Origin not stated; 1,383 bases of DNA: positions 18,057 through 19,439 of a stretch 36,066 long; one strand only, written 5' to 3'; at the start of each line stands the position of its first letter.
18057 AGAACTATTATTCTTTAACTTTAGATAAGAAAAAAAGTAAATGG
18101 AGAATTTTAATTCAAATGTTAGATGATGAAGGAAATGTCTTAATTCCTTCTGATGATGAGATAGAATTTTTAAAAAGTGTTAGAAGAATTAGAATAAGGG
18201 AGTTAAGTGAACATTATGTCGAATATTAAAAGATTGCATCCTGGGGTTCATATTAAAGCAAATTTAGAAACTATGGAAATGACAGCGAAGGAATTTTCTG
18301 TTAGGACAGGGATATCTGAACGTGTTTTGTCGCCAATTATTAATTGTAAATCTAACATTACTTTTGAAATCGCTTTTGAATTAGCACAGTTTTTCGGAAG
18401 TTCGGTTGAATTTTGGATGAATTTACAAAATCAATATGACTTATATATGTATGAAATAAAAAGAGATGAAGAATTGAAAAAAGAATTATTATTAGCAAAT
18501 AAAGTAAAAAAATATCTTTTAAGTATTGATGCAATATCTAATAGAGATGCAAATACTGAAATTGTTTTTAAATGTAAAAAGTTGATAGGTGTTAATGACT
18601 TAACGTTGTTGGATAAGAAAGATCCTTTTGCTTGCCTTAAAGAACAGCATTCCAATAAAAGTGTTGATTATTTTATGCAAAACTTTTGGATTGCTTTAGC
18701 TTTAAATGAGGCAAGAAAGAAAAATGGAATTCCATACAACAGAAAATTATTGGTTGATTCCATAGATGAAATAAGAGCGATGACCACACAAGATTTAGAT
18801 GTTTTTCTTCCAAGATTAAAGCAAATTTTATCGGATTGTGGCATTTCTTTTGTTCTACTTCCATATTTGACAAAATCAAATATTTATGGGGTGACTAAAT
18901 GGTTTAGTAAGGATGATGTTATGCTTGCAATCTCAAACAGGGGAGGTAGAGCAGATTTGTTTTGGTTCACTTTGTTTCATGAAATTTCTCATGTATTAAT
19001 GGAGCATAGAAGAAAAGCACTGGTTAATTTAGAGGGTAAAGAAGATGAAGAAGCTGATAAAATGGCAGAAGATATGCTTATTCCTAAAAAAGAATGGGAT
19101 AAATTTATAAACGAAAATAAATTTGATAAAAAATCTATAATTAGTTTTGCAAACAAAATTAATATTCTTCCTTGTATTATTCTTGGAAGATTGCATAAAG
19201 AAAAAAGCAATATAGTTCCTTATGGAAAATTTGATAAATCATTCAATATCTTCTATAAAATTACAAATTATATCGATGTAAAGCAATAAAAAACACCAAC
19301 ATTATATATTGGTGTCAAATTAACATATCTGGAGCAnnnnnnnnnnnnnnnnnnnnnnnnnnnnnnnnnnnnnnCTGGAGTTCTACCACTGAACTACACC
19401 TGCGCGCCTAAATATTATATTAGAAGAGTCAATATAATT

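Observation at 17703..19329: Compact three-part module: micro-ORF, HigB-like toxin and HigA-HTH::ImmA/IrrE peptidase fusion. Candidate signal-responsive TA/defence system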

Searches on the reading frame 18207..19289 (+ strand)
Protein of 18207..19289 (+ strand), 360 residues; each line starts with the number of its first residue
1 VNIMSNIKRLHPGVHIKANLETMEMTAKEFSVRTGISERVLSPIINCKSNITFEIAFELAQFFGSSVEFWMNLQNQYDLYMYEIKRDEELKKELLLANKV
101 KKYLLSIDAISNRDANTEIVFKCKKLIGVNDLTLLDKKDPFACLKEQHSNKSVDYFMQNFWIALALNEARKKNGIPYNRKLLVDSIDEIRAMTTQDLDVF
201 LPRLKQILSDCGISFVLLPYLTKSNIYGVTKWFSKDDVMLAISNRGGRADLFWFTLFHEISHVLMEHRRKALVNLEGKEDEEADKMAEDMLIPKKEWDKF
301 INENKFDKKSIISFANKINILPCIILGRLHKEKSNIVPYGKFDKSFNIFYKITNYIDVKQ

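Call 4: search_protein_families(library=pfam, proteins=[window:18207-19289:+], max_evalue=1)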
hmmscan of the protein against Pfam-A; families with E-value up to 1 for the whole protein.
window:18207-19289:+ (360 aa): 6 families
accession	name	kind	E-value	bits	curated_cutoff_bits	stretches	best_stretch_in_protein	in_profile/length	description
PF01381.28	HTH_3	-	6.1e-05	23.4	23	1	16-69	1-54/55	Helix-turn-helix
PF14247.12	DUF4344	-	0.0012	19.1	29.6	1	233-299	74-137/220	Putative metallopeptidase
PF06114.19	Peptidase_M78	-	0.0016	18.7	22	1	239-296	30-91/123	IrrE N-terminal-like domain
PF13443.12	HTH_26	-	0.04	14.6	22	1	16-64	2-51/63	Cro/C1-type HTH DNA-binding domain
PF08646.16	Rep_fac-A_C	-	0.066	13.4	28.5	1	250-306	65-121/146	Replication factor-A C terminal domain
PF12844.13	HTH_19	-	0.36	11.2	30.2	0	25-66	13-54/64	Helix-turn-helix domain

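Call 5: search_protein_families(library=ncbifam, proteins=[window:18207-19289:+], max_evalue=1)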
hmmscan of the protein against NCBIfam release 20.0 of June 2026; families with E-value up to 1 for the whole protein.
window:18207-19289:+ (360 aa): 3 families
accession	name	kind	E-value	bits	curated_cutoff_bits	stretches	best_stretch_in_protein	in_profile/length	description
TIGR02607.1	antidote_HigA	equivalog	7.2e-19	67.4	47.7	1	8-81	3-77/81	HigA family addiction module antitoxin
NF007238.0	PRK09672.1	equivalog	2.1e-05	23.9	274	1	254-299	167-212/309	phage exclusion protein Lit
NF010465.0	PRK13890.1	equivalog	0.063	13.4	96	1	20-62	14-56/121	conjugal transfer protein TrbA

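Call 6: search_protein_families(library=padloc, proteins=[window:18207-19289:+], max_evalue=1)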
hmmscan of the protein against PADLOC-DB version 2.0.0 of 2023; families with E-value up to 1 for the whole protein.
window:18207-19289:+ (360 aa): 6 families
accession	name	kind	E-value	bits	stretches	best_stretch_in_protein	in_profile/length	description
PDLC03982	PD-Lambda-2_B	-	8.5e-28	95.7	1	12-338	60-382/402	-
PDLC03953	RmrA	-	1.8e-08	32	1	224-303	180-255/373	-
PDLC04141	capP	-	1.2e-05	22.9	1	253-318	68-139/242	capP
PDLC04775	PDC-M69A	-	0.00017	20.1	1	13-76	9-72/113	-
PDLC02355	Lit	-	0.00047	17.5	1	254-295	151-191/290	Lit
PDLC03949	RmrA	-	0.032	11.1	1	254-297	191-231/363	-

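Call 13: find_homologous_proteins(query=window:18207-19289:+)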
Query window:18207-19289:+ (360 aa): 201 proteins with E <= 0.001 among 2279 candidates; the best 120 are listed.
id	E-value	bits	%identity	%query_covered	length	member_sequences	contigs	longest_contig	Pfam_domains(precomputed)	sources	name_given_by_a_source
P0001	7.5e-228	773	95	99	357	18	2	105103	PF01381.29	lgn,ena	-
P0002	1.5e-200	684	84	99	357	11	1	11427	-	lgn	-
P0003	1.5e-192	657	80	99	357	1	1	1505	-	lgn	-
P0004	7.2e-152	524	65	99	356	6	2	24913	PF14247.13,PF01381.29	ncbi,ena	-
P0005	4.0e-150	518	65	97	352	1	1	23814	PF01381.29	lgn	-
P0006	1.1e-148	513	65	97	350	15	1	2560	PF14247.13,PF01381.29,PF06114.20,PF13443.13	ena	-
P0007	4.9e-147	508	64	97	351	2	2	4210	PF12844.14,PF01381.29,PF06114.20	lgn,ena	-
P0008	3.8e-145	501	64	97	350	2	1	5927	PF12844.14,PF14247.13,PF01381.29,PF06114.20,PF13443.13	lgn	-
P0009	1.3e-143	496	63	97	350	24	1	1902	PF01381.29,PF13443.13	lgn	-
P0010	1.3e-143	496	64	98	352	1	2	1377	PF12844.14,PF14247.13,PF01381.29,PF06114.20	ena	-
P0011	1.5e-143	496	63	97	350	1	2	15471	PF01381.29,PF06114.20,PF13443.13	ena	-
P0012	2.6e-143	495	64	98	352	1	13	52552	PF12844.14,PF01381.29,PF06114.20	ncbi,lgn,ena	-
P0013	3.7e-143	495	64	98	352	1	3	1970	PF12844.14,PF01381.29,PF06114.20,PF13443.13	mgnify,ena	mgnify:FL=1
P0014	3.7e-143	495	64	98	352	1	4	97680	PF12844.14,PF01381.29,PF06114.20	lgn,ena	-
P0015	5.9e-143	494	64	97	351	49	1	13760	PF01381.29,PF13443.13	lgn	-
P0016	6.0e-143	494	64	98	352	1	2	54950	PF12844.14,PF01381.29,PF06114.20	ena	-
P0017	7.8e-143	494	63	98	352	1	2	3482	PF12844.14,PF01381.29,PF06114.20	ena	-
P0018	7.9e-143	494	64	98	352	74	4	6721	PF12844.14,PF01381.29,PF06114.20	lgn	-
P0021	1.7e-142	493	63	98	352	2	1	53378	PF12844.14,PF01381.29,PF06114.20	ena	-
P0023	8.8e-142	490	63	98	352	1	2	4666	PF12844.14,PF01381.29,PF06114.20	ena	-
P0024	2.0e-141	489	63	98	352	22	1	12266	PF12844.14,PF01381.29,PF06114.20,PF13443.13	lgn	-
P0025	6.4e-141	488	63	96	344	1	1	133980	PF12844.14,PF01381.29,PF06114.20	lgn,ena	-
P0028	1.9e-140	486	62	98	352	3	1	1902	PF12844.14,PF01381.29,PF06114.20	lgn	-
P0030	3.3e-140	485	61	97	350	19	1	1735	PF12844.14,PF01381.29,PF06114.20,PF13443.13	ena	-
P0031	6.7e-140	484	62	97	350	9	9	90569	PF12844.14,PF01381.29,PF06114.20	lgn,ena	-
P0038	3.0e-136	472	61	97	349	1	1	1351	PF01381.29,PF06114.20,PF13443.13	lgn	-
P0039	2.1e-135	469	59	97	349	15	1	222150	PF01381.29,PF06114.20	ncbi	-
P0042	3.0e-134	466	59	97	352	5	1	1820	PF12844.14,PF01381.29,PF06114.20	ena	-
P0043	1.7e-133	463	59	98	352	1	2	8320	PF12844.14,PF01381.29,PF06114.20,PF13443.13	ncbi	-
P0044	3.7e-133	462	59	97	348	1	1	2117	PF01381.29,PF06114.20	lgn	-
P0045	5.0e-133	462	61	97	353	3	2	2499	PF12844.14,PF01381.29,PF06114.20,PF13443.13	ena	-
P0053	1.7e-131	457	58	97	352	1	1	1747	PF01381.29,PF06114.20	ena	-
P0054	6.2e-131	455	60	97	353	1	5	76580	PF01381.29,PF06114.20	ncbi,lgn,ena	-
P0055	7.6e-131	454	59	97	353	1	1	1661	PF01381.29,PF06114.20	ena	-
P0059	2.0e-130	453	58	97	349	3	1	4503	PF01381.29,PF06114.20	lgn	-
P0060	8.3e-130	451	59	97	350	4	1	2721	PF01381.29,PF06114.20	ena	-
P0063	1.5e-129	450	58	97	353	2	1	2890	PF01381.29,PF06114.20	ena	-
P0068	1.2e-126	441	57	97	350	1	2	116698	PF01381.29,PF06114.20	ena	-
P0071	7.8e-126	438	56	97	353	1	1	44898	PF01381.29,PF06114.20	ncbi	-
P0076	2.4e-124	433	56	97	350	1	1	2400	PF01381.29,PF06114.20,PF13443.13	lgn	-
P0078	2.0e-123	430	55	97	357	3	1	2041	PF01381.29,PF06114.20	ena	-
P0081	8.9e-121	421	55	97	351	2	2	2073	PF01381.29,PF06114.20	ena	-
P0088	6.9e-116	405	56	92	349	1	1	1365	PF01381.29,PF06114.20,PF13443.13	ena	-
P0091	2.8e-115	403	53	97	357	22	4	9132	PF01381.29,PF06114.20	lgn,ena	-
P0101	9.2e-107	375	52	97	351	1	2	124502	PF01381.29,PF06114.20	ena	-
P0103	2.0e-106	374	51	98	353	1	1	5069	PF06114.20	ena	-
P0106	1.1e-104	368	51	96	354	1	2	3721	PF01381.29,PF06114.20,PF13443.13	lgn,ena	-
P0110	4.2e-99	350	48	96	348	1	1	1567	PF01381.29,PF06114.20,PF13443.13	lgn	-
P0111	3.1e-95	337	51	90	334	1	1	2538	PF01381.29,PF06114.20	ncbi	-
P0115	5.1e-92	327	48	91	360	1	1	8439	PF01381.29,PF06114.20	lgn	-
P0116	5.1e-87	310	46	91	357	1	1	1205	PF01381.29,PF06114.20,PF13443.13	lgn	-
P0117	2.1e-85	305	45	96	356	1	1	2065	PF01381.29,PF06114.20,PF13443.13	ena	-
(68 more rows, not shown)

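Call 14: find_encoding_contigs(protein=P0001, flank=6000, max_places=4)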
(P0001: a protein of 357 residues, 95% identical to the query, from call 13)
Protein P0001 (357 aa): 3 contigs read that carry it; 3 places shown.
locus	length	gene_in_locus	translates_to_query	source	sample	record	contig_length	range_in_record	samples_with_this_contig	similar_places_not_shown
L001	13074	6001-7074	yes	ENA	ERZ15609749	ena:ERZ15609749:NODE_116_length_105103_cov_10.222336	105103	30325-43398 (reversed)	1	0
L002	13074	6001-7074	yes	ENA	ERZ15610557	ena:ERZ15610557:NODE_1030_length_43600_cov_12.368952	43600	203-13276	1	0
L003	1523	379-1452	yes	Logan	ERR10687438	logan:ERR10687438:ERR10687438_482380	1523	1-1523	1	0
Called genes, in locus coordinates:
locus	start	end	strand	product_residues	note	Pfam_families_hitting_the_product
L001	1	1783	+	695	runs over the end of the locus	PF00009:GTP_EFTU, PF03144:GTP_EFTU_D2, PF22042:EF-G_D2, PF14492:EFG_III, PF16658:RF3_C (weak), PF03764:EFG_IV, PF00679:EFG_C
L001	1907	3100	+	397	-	PF00009:GTP_EFTU, PF03144:GTP_EFTU_D2, PF03143:GTP_EFTU_D3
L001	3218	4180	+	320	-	-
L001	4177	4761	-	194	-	PF01725:Ham1p_like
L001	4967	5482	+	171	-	PF02870:Methyltransf_1N (weak), PF01035:DNA_binding_1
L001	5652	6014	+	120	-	-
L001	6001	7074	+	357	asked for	PF01381:HTH_3 (weak)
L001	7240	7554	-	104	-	PF00085:Thioredoxin, PF13098:Thioredoxin_2, PF13905:Thioredoxin_8 (faint)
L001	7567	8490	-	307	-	PF01757:Acyl_transf_3 (weak), PF05857:TraX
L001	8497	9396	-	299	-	PF13248:Zn_ribbon_3 (weak), PF02517:Rce1-like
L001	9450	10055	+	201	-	PF01205:Impact_N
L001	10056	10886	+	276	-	PF10609:ParA, PF01656:CbiA, PF13614:AAA_31 (weak)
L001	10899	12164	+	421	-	PF05195:AMP_N, PF00557:Peptidase_M24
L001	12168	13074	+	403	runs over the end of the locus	-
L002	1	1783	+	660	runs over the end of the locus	?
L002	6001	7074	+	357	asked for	PF01381:HTH_3 (weak)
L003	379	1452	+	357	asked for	PF01381:HTH_3 (weak)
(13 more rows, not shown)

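Call 15: find_encoding_contigs(protein=P0039, flank=5000, max_places=3)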
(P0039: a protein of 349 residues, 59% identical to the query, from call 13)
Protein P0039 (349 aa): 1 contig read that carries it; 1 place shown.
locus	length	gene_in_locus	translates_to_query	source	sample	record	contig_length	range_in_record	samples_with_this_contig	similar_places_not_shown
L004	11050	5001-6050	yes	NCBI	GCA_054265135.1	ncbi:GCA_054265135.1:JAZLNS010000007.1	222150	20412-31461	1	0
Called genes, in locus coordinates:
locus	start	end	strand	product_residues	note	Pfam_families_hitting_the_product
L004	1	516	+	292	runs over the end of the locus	PF04015:DUF362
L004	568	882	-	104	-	PF01381:HTH_3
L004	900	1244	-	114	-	PF06296:RelE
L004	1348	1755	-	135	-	PF00011:HSP20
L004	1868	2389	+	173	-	-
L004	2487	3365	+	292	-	PF00924:MS_channel_2nd, PF21082:MS_channel_3rd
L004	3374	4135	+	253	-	PF03309:Pan_kinase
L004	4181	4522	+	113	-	-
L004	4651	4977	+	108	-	PF05015:HigB-like_toxin (weak)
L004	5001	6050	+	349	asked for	PF01381:HTH_3, PF06114:Peptidase_M78 (faint)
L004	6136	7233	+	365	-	PF01381:HTH_3, PF12844:HTH_19, PF13443:HTH_26 (faint), PF13560:HTH_31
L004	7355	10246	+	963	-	PF09479:Flg_new (weak), PF02368:Big_2, PF01510:Amidase_2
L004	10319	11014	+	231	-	PF03009:GDPD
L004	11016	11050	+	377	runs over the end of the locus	PF00753:Lactamase_B, PF23023:Anti-Pycsar_Apyc1 (weak)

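Call 16: find_encoding_contigs(protein=P0012, flank=5000, max_places=5)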
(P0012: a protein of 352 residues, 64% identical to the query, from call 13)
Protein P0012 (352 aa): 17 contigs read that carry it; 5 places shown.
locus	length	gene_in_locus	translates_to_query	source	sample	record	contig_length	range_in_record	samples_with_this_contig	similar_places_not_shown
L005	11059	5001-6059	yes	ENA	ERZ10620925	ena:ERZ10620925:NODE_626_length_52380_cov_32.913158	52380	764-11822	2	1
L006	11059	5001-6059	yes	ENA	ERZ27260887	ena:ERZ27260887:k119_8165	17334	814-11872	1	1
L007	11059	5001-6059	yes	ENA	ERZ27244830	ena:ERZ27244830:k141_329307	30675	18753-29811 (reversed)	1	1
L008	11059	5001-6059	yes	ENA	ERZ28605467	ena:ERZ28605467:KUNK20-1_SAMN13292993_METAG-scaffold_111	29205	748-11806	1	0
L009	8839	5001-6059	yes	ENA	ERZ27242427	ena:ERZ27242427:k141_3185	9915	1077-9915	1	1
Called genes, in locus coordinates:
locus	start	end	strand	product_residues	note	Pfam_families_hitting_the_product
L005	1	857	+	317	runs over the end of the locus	PF00089:Trypsin, PF13365:Trypsin_2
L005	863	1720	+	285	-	PF13365:Trypsin_2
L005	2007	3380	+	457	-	PF02463:SMC_N (weak), PF11398:DUF2813 (faint), PF13175:AAA_15, PF13476:AAA_23 (faint), PF13304:AAA_21 (faint), PF13175:AAA_15 (weak)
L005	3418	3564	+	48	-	-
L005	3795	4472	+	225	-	PF02397:Bac_transf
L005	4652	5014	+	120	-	PF05015:HigB-like_toxin (weak)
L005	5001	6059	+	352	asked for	PF12844:HTH_19 (weak), PF01381:HTH_3, PF06114:Peptidase_M78 (weak)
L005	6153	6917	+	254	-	PF14253:AbiH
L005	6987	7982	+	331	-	-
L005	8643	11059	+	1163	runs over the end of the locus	PF00580:UvrD-helicase, PF13086:AAA_11 (weak), PF13604:AAA_30 (faint), PF01443:Viral_helicase1 (faint), PF13245:AAA_19, PF13361:UvrD_C, PF13538:UvrD_C_2 (faint)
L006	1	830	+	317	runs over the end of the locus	PF00089:Trypsin, PF13365:Trypsin_2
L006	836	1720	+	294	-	PF13365:Trypsin_2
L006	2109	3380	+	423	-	PF02463:SMC_N (weak), PF11398:DUF2813 (faint), PF13175:AAA_15, PF13476:AAA_23 (faint), PF13304:AAA_21 (faint), PF13175:AAA_15 (weak)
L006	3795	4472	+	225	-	PF02397:Bac_transf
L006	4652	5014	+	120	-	PF05015:HigB-like_toxin (weak)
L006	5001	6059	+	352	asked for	PF12844:HTH_19 (weak), PF01381:HTH_3, PF06114:Peptidase_M78 (weak)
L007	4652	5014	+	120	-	PF05015:HigB-like_toxin (weak)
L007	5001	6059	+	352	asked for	PF12844:HTH_19 (weak), PF01381:HTH_3, PF06114:Peptidase_M78 (weak)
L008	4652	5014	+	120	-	PF05015:HigB-like_toxin (weak)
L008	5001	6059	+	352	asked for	PF12844:HTH_19 (weak), PF01381:HTH_3, PF06114:Peptidase_M78 (weak)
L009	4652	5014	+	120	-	PF05015:HigB-like_toxin (weak)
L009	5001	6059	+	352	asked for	PF12844:HTH_19 (weak), PF01381:HTH_3, PF06114:Peptidase_M78 (weak)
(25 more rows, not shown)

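Call 34: search_solved_structures(query=A3, max_evalue=1, show_alignments=3)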
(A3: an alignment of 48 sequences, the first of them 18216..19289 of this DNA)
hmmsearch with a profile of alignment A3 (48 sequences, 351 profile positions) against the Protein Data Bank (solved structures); distinct sequences matched with E-value up to 1: 23.
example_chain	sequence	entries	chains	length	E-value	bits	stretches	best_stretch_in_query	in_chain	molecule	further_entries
3cec_A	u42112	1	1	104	1.6e-17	66.8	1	4-93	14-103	Putative antidote protein of plasmid maintenance system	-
3trb_A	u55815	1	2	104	2.2e-16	63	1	4-91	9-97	Virulence-associated protein I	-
7csv_A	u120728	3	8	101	7.9e-14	54.6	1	4-92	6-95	HTH cro/C1-type domain-containing protein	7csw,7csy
6jpi_A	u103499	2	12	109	9.6e-14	54.4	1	4-92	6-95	HTH cro/C1-type domain-containing protein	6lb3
2eby_A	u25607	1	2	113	2.2e-13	53.1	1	7-103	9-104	Putative HTH-type transcriptional regulator ybaQ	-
2icp_A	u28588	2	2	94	1e-12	51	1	5-82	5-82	antitoxin higa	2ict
4mcx_A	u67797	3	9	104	1.6e-12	50.4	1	1-83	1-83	Antidote protein | Antitoxin HigA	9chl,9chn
6chv_A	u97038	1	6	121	2.5e-12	49.7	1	1-83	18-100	Antitoxin HigA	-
4mct_A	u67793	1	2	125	2.6e-12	49.7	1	1-83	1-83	Antidote protein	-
6cf1_A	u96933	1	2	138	3.6e-12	49.2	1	1-83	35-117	Antitoxin HigA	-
6f8s_A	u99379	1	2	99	5.8e-12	48.5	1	4-87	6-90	XRE family transcriptional regulator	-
6f8h_A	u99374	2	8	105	7.9e-12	48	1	4-87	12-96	XRE family transcriptional regulator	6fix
8jfo_B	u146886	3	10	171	0.004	19.4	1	17-69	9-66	AcrIIA15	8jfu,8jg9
8jfr_B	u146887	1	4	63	0.0045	19.3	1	16-60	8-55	AcrIIA15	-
8c8i_D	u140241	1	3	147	0.022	17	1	7-49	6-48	Orf20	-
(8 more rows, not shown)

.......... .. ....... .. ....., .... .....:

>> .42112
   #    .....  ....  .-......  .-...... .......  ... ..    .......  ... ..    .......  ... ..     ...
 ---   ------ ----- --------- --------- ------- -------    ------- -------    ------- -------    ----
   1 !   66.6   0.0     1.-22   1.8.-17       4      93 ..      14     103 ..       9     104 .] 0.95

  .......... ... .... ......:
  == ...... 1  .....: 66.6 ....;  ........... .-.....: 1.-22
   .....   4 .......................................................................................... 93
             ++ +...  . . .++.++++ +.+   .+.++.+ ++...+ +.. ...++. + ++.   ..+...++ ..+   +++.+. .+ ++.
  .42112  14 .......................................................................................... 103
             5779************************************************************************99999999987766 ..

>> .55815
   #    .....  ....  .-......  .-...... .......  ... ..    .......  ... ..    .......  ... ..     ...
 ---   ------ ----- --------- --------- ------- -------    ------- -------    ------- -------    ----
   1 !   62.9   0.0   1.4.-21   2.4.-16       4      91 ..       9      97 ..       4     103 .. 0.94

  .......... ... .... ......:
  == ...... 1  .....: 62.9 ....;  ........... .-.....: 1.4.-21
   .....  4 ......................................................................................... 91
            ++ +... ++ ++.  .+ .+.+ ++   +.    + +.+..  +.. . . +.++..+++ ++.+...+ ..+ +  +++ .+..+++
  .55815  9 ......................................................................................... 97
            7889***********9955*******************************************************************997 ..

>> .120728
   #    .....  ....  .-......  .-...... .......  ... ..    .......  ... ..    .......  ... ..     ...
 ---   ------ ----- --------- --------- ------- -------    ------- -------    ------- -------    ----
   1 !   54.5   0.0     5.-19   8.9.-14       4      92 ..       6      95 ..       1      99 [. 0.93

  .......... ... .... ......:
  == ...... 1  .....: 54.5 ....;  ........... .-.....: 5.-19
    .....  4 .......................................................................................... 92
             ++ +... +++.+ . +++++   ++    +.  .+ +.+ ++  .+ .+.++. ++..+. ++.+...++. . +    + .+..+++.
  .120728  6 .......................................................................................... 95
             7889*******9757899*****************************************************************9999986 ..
